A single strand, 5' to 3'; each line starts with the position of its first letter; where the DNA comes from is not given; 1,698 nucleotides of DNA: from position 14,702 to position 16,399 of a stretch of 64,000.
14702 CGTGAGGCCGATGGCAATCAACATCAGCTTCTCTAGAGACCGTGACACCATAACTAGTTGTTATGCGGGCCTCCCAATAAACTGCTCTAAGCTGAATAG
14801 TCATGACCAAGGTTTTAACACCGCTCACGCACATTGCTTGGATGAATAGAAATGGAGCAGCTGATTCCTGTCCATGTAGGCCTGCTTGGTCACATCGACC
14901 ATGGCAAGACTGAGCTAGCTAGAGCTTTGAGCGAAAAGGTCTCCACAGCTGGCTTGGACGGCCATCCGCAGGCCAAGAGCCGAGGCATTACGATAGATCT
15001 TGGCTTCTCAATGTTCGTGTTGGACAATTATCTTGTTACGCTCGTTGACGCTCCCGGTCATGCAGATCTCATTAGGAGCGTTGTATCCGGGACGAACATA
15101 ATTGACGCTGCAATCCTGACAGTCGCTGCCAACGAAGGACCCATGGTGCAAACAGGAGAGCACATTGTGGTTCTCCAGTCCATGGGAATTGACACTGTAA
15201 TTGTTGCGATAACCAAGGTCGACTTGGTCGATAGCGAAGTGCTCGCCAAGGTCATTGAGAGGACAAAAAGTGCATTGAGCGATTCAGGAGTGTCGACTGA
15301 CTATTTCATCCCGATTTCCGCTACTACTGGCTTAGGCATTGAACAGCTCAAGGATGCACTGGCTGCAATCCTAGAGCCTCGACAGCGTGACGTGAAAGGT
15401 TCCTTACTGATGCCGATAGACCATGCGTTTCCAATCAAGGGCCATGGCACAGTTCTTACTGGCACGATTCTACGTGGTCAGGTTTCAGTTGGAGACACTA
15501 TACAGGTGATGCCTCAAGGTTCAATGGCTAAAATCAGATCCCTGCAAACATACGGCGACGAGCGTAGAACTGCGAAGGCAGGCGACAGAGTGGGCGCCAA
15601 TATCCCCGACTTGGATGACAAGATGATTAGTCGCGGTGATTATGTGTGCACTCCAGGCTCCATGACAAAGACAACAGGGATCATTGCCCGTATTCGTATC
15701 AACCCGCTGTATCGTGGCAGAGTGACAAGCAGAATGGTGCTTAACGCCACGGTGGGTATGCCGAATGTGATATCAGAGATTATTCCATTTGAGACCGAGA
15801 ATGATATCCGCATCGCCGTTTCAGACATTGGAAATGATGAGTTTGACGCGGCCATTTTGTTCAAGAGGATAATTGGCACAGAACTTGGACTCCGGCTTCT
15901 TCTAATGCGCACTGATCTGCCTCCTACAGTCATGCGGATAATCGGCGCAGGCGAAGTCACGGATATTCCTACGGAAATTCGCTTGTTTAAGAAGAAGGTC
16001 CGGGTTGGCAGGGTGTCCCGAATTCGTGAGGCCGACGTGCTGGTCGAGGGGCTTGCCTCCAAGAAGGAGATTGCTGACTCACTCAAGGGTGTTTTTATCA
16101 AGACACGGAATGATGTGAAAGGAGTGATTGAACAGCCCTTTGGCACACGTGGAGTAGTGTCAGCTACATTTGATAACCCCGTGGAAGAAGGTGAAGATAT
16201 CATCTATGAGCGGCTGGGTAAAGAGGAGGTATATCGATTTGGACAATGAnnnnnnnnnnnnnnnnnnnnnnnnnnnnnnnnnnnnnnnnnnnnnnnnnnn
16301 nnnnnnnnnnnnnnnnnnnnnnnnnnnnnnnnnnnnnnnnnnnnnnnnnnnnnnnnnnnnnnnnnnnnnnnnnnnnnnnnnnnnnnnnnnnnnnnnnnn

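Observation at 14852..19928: Compact selenocysteine locus of the archaeal/eukaryal type: aSelB overlapping SepSecS, two uncharacterised ORFs, tRNA-Sec, and a divergent PSTK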

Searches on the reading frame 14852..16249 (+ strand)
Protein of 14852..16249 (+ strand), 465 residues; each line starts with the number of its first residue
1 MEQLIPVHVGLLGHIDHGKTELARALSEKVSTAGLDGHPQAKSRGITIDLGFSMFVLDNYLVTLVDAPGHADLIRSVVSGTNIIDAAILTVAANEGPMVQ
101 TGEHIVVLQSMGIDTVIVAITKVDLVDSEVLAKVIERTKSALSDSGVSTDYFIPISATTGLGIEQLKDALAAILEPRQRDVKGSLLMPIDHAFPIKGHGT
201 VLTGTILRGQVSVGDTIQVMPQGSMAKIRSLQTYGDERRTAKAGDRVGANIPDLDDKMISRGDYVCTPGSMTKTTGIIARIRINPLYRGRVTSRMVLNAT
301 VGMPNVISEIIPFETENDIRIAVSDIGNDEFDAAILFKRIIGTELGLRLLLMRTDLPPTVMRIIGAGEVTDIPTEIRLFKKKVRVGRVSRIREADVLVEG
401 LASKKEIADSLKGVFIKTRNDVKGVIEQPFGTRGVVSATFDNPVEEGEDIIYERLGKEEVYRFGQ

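Call 4: search_protein_families(library=pfam, proteins=[window:14852-16249:+], max_evalue=0.01)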
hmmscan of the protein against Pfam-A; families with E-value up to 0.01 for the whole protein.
window:14852-16249:+ (465 aa): 8 families
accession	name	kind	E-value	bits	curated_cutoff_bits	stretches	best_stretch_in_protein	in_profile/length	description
PF00009.33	GTP_EFTU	-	1.6e-35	122.8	26.5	1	8-175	5-187/188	Elongation factor Tu GTP binding domain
PF21440.4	aSelB_III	-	3.4e-11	43.6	19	1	276-371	6-106/108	Archaeal selenocysteine-specific elongation factor, domain III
PF03144.31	GTP_EFTU_D2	-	8.7e-11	42.5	30.3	1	199-266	1-73/73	Elongation factor Tu domain 2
PF04950.18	RIBIOP_C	-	2.7e-07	30.8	25.8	1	358-451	189-281/291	40S ribosome biogenesis protein Tsr1 and BMS1 C-terminal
PF10662.15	PduV-EutP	-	0.00041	20.6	21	0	107-170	83-141/143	Ethanolamine utilisation - propanediol utilisation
PF21131.3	eEFSec_4th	-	0.00055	20.5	27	0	376-446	3-74/119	eEFSec C-terminal RIFT domain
PF16897.10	MMR_HSR1_Xtn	-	0.0026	18.1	35.2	0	115-170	57-100/106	C-terminal region of MMR_HSR1 domain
PF01926.29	MMR_HSR1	-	0.0044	17.5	21.9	0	8-95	1-87/113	50S ribosome-binding GTPase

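Call 5: search_protein_families(library=ncbifam, proteins=[window:14852-16249:+], max_evalue=0.01)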
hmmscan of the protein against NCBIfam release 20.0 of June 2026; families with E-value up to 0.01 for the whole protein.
window:14852-16249:+ (465 aa): 39 families (the best 25 are shown)
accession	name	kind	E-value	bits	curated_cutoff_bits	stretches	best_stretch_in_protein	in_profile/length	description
TIGR00475.1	selB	equivalog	3.6e-83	280.2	242.25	1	8-293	2-287/581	selenocysteine-specific translation elongation factor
NF009373.0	PRK12736.1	subfamily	2.4e-47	161.6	452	1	7-283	13-311/394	elongation factor Tu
NF000766.0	PRK00049.1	subfamily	3.5e-46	157.8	449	1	7-283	13-313/396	elongation factor Tu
NF009372.0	PRK12735.1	subfamily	2.9e-44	151.5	479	1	7-281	13-311/396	elongation factor Tu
NF008969.0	PRK12317.1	subfamily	2.9e-44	151.3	502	1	40-271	65-313/426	elongation factor 1-alpha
TIGR00485.1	EF-Tu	equivalog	8.8e-43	146.5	522.4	1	7-281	13-309/394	elongation factor Tu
NF003077.0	PRK04000.1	equivalog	4.7e-37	128.1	315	2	62-225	87-259/412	translation initiation factor IF-2 subunit gamma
TIGR03680.1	eif2g_arch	equivalog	5.7e-37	127.9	514.5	2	62-223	83-253/407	translation initiation factor IF-2 subunit gamma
TIGR00483.1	EF-1_alpha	equivalog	1.3e-33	116.2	540.1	1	40-267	65-310/427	translation elongation factor EF-1 subunit alpha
TIGR02034.1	CysN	subfamily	1.2e-28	100.3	336.1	1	35-274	55-305/406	sulfate adenylyltransferase, large subunit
NF004035.0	PRK05506.1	subfamily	4.7e-26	91.2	715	1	35-273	79-328/632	bifunctional sulfate adenylyltransferase subunit 1/adenylylsulfate kinase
NF003478.0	PRK05124.1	equivalog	3.2e-25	88.7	590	1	35-273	82-331/475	sulfate adenylyltransferase subunit CysN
TIGR00487.1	IF-2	equivalog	2.9e-19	69.2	424.4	1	9-232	90-307/587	translation initiation factor IF-2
TIGR01393.1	lepA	equivalog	1.9e-16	59.5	533.9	1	11-238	8-243/595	translation elongation factor 4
NF012153.1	tet_protect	equivalog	4.6e-16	58.2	775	1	8-144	2-147/614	tetracycline resistance ribosomal protection protein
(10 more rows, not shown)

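Call 42: search_solved_structures(query=window:14852-16249:+, max_evalue=1e-30, show_alignments=2)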
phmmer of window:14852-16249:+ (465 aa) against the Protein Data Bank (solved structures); distinct sequences matched with E-value up to 1e-30: 67 (the best 60 are shown).
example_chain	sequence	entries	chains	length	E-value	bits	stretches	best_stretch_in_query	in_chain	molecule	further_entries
4ac9_A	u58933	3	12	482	1.9e-94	320.5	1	7-456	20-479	MJ0495-LIKE PROTEIN | TRANSLATION ELONGATION FACTOR SELB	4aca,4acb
7zjw_E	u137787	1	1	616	2.8e-51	178.2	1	62-315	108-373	eEFSec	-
5izk_A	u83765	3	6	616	2.8e-51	178.2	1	62-315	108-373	Selenocysteine-specific elongation factor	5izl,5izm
4zu9_A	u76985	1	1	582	1.1e-47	166.3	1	11-307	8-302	Elongation factor SelB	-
5lzb_z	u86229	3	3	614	3.1e-43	151.7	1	10-281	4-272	Selenocysteine-specific elongation factor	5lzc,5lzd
6i8r_A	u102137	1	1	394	1.6e-40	142.8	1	7-282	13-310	Elongation Factor Tu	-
6htw_H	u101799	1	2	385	3.3e-40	141.7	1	7-282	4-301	Elongation Factor Tu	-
5w75_A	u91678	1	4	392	1.3e-39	139.8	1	7-273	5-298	Elongation factor Tu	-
8v9l_x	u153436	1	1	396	9.4e-39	136.9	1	7-281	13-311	Elongation factor Tu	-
8rd8_H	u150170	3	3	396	2.9e-38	135.3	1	5-283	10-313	Elongation factor Tu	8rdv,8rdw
7vmx_B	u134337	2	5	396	4.1e-38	134.8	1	7-281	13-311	Elongation factor Tu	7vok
6gfu_A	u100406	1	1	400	4.5e-38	134.7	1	7-283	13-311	Elongation Factor Tu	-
4lbv_A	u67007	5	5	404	2.1e-37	132.5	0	7-144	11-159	Elongation factor Tu-A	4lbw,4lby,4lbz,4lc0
2c78_A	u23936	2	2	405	2.1e-37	132.4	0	7-144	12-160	ELONGATION FACTOR TU-A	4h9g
4v5p_AZ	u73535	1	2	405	2.1e-37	132.4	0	7-144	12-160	ELONGATION FACTOR TU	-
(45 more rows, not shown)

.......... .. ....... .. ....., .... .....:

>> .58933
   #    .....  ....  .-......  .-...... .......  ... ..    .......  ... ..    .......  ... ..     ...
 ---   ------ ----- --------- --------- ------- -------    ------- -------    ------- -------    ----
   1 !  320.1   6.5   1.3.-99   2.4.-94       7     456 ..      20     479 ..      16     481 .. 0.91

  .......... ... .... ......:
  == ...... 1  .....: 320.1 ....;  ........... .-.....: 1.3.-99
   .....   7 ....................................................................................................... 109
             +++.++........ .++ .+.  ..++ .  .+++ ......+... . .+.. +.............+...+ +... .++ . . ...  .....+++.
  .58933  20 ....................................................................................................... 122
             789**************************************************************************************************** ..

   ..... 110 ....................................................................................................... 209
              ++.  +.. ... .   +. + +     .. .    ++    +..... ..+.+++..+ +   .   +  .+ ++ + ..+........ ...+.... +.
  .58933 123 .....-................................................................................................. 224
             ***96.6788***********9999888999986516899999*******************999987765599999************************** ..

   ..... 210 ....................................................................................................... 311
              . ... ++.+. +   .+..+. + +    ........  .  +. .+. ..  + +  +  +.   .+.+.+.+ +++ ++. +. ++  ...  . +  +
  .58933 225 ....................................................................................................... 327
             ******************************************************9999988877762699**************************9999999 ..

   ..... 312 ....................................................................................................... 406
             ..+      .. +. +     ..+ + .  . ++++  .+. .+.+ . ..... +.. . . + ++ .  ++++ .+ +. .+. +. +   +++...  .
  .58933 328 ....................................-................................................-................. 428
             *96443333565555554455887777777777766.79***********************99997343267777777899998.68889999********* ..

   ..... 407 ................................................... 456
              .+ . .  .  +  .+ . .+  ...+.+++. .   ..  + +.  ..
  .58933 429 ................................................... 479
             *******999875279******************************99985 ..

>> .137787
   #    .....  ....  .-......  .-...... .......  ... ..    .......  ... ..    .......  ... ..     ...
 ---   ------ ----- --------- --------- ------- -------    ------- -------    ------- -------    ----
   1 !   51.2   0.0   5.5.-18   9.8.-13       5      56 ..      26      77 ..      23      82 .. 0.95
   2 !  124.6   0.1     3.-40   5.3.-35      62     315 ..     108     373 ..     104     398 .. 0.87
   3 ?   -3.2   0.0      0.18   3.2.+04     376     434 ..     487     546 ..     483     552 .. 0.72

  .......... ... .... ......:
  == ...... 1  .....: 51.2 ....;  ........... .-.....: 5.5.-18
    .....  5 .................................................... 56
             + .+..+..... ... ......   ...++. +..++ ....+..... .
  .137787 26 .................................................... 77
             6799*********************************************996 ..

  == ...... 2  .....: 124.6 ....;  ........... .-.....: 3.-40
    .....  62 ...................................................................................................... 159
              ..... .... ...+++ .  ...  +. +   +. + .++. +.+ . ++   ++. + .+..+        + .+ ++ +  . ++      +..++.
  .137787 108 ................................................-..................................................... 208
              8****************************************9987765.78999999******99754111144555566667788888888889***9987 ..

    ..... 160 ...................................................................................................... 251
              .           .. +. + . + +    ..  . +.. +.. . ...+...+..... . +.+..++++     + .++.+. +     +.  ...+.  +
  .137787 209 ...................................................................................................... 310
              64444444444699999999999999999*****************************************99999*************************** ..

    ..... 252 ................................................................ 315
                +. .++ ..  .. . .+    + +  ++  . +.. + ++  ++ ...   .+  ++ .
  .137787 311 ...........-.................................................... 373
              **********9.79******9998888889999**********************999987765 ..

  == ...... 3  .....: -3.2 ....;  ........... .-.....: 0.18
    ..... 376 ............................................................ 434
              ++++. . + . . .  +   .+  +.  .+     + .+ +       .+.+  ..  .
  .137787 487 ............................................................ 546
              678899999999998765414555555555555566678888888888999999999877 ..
